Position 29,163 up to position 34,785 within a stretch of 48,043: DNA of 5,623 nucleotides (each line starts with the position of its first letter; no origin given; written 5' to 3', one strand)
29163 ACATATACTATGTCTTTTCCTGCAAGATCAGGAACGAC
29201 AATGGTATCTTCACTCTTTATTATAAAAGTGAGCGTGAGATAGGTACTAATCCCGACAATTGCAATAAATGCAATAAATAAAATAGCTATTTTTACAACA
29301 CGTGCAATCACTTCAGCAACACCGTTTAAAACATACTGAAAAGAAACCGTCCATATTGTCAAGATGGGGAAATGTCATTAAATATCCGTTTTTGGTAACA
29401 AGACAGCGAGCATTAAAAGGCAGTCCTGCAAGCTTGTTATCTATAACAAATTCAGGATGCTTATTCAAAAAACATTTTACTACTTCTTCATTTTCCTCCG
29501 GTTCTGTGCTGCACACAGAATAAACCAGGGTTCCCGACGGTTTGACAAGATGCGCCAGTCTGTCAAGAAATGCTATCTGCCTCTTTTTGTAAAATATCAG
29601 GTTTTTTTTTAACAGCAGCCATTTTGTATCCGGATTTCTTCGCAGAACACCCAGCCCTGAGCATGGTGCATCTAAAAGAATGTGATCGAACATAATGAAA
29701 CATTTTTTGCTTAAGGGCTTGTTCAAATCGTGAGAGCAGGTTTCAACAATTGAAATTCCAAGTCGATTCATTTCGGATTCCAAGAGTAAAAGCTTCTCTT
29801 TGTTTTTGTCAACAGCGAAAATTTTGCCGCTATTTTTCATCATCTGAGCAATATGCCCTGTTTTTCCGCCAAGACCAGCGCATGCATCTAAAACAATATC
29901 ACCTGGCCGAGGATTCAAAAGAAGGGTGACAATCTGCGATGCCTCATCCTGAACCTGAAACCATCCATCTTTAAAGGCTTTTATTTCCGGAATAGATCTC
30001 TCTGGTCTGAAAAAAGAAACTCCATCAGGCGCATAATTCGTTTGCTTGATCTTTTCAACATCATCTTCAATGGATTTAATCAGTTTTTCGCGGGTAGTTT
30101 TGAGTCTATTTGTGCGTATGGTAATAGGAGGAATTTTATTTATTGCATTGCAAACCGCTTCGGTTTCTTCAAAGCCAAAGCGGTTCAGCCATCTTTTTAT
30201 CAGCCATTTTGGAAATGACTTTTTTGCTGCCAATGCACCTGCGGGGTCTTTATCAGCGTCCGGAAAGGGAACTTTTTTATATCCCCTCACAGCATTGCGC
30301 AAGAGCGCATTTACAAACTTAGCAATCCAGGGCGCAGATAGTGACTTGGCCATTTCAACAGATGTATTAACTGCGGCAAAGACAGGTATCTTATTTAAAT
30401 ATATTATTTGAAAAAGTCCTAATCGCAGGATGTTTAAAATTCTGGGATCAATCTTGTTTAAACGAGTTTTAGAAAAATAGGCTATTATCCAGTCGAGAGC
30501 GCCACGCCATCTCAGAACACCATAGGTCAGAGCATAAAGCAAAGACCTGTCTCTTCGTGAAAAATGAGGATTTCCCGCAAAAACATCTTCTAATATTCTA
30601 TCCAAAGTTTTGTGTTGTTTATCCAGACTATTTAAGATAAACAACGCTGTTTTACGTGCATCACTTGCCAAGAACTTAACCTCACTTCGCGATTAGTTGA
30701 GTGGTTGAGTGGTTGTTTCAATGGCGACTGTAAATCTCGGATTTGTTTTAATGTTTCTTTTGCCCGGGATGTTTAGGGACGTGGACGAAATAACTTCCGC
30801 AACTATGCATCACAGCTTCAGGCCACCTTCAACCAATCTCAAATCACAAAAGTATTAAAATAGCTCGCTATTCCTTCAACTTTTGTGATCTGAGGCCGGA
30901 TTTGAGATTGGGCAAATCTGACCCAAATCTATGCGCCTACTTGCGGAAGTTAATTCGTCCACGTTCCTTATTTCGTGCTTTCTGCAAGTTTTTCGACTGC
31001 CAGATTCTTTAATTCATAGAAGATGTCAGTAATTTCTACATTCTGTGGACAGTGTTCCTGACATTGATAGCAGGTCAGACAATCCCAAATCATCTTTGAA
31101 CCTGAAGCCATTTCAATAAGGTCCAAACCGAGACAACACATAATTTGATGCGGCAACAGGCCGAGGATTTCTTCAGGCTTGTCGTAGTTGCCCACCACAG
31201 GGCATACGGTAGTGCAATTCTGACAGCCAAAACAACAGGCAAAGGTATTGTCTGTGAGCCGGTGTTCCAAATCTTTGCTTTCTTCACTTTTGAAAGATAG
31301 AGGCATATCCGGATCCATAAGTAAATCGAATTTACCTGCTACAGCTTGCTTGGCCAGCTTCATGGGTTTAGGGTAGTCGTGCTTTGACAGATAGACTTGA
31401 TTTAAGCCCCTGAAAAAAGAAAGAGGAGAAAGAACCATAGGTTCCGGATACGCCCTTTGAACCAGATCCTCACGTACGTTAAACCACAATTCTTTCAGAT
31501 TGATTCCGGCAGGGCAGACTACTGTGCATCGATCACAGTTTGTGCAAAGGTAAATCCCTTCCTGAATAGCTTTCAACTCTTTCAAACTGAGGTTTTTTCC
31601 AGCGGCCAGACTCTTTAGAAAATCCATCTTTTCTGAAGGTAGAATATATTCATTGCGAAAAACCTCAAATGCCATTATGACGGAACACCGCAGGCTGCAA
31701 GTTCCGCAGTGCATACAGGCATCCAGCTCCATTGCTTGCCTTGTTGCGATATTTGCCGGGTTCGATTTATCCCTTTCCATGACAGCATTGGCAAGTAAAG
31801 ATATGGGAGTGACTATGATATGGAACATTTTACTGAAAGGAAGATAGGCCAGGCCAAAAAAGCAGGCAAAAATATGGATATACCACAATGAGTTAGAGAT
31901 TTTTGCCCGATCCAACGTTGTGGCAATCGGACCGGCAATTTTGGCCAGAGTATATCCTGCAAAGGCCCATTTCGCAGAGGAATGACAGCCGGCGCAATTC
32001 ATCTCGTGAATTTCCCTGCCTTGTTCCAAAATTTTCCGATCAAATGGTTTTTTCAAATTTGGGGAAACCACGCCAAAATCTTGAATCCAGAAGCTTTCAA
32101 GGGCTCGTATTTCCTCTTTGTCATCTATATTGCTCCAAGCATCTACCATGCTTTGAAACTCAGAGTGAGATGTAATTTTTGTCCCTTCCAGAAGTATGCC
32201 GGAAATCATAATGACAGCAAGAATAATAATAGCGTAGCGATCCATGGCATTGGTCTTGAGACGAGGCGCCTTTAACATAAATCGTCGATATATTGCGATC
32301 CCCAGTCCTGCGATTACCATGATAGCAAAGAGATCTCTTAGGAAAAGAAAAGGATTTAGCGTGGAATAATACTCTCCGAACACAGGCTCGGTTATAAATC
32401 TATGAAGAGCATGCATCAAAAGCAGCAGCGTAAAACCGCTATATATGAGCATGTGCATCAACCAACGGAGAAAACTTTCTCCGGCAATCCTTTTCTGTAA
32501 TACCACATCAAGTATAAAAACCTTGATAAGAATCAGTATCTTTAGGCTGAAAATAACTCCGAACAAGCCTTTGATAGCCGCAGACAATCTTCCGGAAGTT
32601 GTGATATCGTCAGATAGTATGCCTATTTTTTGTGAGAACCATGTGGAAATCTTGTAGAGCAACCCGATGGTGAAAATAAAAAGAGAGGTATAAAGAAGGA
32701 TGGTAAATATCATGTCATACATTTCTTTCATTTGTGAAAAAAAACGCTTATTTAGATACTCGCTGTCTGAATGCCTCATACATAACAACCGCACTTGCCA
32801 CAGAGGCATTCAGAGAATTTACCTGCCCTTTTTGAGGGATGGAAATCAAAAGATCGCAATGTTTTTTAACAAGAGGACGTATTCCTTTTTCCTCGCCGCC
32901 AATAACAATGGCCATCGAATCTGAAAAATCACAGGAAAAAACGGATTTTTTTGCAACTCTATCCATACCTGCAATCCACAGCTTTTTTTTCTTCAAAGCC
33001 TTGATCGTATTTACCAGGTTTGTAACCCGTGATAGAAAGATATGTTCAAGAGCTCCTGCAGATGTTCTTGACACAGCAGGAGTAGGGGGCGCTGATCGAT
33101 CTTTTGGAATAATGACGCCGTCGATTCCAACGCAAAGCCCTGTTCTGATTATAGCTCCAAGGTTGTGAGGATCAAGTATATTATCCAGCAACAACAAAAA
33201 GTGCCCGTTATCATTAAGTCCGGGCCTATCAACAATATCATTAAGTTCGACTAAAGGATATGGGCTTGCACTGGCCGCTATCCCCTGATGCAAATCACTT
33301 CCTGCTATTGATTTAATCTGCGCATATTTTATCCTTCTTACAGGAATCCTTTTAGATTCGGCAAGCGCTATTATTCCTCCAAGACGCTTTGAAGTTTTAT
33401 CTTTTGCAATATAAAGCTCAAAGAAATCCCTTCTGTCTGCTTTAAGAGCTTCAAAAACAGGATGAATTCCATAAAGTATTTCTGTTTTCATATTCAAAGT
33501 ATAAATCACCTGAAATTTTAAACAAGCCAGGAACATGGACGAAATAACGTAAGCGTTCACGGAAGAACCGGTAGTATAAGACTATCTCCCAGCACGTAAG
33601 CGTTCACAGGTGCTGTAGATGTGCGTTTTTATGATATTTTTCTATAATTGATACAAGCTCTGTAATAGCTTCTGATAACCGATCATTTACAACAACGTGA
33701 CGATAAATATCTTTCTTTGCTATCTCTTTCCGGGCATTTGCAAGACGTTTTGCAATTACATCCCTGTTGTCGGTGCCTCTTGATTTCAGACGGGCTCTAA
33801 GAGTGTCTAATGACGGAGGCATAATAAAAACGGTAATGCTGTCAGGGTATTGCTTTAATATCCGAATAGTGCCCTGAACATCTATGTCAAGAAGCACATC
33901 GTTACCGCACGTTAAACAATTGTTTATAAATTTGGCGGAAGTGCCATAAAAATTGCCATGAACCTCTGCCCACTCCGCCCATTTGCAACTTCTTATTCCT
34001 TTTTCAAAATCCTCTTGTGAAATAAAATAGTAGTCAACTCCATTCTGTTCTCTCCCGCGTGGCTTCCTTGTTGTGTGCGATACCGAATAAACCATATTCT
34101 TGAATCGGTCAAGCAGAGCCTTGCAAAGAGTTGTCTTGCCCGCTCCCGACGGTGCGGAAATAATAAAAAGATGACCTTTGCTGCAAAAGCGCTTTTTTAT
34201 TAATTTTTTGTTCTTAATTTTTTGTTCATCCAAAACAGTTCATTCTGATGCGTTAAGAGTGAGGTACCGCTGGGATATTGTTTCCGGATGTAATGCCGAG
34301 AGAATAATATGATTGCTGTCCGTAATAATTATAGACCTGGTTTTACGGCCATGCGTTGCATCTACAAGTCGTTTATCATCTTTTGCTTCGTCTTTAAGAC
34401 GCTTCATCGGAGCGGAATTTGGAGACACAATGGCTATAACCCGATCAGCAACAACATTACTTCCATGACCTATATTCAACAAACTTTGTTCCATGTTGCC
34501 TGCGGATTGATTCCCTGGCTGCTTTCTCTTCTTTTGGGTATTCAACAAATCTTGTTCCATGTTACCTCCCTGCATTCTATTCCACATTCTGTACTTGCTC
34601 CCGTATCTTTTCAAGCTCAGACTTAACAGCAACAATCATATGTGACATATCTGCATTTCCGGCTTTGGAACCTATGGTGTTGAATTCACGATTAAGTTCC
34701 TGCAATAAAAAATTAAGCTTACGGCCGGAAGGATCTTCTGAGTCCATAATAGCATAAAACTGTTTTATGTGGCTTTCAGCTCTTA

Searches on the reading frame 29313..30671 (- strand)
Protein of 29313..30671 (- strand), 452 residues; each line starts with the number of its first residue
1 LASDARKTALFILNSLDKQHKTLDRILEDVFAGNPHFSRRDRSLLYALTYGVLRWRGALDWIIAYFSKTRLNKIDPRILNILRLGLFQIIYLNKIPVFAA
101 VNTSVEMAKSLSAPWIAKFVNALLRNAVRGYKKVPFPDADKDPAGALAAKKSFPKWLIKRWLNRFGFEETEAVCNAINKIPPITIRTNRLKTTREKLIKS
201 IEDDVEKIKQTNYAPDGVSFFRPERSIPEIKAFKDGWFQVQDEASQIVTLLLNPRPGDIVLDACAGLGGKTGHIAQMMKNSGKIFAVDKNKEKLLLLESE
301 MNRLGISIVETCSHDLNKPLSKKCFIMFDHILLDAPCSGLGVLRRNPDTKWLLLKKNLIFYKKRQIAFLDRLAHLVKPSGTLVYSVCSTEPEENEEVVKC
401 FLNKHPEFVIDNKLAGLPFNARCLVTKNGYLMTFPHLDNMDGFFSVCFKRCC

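Call 6: search_protein_families(library=pfam, proteins=[window:29313-30671:-])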
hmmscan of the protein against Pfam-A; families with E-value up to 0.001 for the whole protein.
window:29313-30671:- (452 aa): 4 families
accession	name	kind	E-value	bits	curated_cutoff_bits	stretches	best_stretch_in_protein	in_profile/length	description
PF01189.24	Methyltr_RsmB-F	-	1.4e-53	182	27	1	250-446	2-196/199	16S rRNA methyltransferase RsmB/F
PF01029.23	NusB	-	3e-29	102.5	23.1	1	4-129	2-133/133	NusB family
PF22458.1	RsmF-B_ferredox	-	5.7e-16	58.9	27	1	153-219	1-66/74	Methyltr_RsmF/B-like, ferredoxin-like domain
PF13847.12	Methyltransf_31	-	8.1e-05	22.8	27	1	256-396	3-121/145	Methyltransferase domain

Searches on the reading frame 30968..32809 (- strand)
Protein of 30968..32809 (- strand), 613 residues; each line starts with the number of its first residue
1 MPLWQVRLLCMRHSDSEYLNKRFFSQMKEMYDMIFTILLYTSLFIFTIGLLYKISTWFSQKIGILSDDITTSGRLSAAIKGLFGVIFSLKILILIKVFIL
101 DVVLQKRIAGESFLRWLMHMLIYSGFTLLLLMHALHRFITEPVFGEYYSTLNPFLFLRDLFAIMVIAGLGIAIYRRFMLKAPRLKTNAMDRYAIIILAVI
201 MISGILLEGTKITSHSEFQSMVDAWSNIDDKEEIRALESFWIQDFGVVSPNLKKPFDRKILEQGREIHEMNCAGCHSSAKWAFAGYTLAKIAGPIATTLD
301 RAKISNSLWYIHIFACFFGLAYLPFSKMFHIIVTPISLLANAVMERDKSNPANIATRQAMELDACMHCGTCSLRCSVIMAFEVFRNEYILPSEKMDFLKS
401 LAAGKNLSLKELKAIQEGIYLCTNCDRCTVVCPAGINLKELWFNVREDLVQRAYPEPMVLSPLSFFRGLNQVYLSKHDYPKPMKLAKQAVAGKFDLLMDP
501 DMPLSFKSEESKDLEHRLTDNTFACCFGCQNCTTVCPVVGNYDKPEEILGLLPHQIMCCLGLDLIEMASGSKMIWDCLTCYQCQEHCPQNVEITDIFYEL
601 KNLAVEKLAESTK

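Call 21: search_protein_families(library=pfam, proteins=[window:30968-32809:-])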
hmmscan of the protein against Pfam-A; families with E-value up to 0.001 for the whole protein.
window:30968-32809:- (613 aa): 10 families
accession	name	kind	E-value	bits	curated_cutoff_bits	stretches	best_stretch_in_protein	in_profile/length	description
PF13183.11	Fer4_8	-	1.2e-17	64.6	27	2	361-436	1-68/68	4Fe-4S dicluster domain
PF13534.11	Fer4_17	-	5e-11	43.4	22.2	2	526-591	2-60/61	4Fe-4S dicluster domain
PF13237.11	Fer4_10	-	7.9e-11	42.2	25.5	1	524-588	7-53/53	4Fe-4S dicluster domain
PF13187.11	Fer4_9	-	1.1e-10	41.8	27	1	526-590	2-50/52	4Fe-4S dicluster domain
PF13484.11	Fer4_16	-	1.1e-06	29.7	30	0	495-538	21-65/66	4Fe-4S double cluster binding domain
PF12838.12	Fer4_7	-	1.7e-06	28.8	27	0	365-436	2-52/52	4Fe-4S dicluster domain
PF02665.19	Nitrate_red_gam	-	1.1e-05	25.6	22.9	1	160-213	93-146/217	Nitrate reductase gamma subunit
PF13746.11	Fer4_18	-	1.9e-05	25.3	27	0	415-439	54-78/114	4Fe-4S dicluster domain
PF14697.11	Fer4_21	-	0.0003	21.3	35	0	524-539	39-54/59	4Fe-4S dicluster domain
PF12797.12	Fer4_2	-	0.0005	20.3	24.5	0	359-376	4-21/22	4Fe-4S binding domain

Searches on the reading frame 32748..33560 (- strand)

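Call 21: search_protein_families(library=pfam, proteins=[window:32748-33560:-])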
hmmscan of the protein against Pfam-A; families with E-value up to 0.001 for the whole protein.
window:32748-33560:- (270 aa): 2 families
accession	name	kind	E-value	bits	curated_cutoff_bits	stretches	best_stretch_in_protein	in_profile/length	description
PF00588.24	SpoU_methylase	-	1.5e-39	135.8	29.7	1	121-261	2-142/142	SpoU rRNA Methylase family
PF08032.17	SpoU_sub_bind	-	5.6e-17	62.3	22.8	1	28-102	1-74/76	RNA 2'-O ribose methyltransferase substrate binding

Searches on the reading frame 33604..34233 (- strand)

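Call 21: search_protein_families(library=pfam, proteins=[window:33604-34233:-])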
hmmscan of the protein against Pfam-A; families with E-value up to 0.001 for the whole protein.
window:33604-34233:- (209 aa): 5 families
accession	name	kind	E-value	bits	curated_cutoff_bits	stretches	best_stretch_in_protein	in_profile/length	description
PF00625.27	Guanylate_kin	-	4e-48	163.9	25.2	1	21-200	3-182/182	Guanylate kinase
PF24883.2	NPHP3_N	-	0.00026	21.6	24.8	1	18-77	20-64/164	Nephrocystin 3, N-terminal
PF13238.12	AAA_18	-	0.00034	21.5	29.4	0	24-157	2-116/128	AAA domain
PF13401.12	AAA_22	-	0.00064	20.5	27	0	22-47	7-32/130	AAA domain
PF13481.12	AAA_25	-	0.00098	19.2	27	0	9-173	23-178/195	AAA domain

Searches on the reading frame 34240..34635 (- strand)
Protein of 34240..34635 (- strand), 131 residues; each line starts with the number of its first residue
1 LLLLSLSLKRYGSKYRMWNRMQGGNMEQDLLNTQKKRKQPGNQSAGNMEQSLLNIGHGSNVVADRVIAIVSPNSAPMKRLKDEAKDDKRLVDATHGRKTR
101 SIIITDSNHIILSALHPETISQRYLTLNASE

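Call 21: search_protein_families(library=pfam, proteins=[window:34240-34635:-])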
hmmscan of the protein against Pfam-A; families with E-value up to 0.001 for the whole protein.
window:34240-34635:- (131 aa): 1 family
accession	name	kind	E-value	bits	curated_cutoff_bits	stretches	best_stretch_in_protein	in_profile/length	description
PF04025.18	RemA-like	-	3.8e-34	117.1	26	1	52-123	1-72/73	Extracellular matrix regulatory protein A-like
